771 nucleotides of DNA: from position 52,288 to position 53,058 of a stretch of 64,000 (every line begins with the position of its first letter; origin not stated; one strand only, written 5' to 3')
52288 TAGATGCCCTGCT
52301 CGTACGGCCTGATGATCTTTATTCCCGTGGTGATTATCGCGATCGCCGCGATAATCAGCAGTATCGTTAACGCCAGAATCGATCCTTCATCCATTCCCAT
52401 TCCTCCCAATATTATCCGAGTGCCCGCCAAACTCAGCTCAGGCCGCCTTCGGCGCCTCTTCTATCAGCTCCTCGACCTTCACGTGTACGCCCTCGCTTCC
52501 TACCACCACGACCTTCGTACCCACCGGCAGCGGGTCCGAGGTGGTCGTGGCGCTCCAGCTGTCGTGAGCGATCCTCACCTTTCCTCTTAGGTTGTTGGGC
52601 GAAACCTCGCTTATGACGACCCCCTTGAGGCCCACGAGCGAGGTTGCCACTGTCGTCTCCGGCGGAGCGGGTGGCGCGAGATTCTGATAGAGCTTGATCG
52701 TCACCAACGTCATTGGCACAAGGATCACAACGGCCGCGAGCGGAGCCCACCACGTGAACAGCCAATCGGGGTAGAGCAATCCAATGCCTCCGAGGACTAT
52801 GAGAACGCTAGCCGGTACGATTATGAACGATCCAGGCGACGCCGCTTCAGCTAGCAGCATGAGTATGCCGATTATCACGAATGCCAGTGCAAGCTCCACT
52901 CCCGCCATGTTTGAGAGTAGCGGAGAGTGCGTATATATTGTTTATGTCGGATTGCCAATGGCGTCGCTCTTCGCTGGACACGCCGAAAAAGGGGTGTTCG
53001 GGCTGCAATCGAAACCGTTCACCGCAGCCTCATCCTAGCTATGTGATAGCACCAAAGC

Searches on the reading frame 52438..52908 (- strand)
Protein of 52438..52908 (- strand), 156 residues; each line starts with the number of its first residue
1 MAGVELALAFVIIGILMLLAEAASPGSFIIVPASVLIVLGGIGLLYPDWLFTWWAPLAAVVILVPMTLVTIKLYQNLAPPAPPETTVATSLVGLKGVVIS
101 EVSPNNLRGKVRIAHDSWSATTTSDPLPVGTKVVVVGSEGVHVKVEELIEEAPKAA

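Call 42: search_protein_families(library=pfam, proteins=[window:52438-52908:-], max_evalue=0.00001)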
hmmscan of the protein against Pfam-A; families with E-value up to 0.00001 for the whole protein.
window:52438-52908:- (156 aa): 1 family
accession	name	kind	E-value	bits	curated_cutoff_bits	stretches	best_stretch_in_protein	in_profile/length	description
PF01957.25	NfeD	-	6.8e-13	49.1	29.1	1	89-146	2-56/57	NfeD-like C-terminal, partner-binding domain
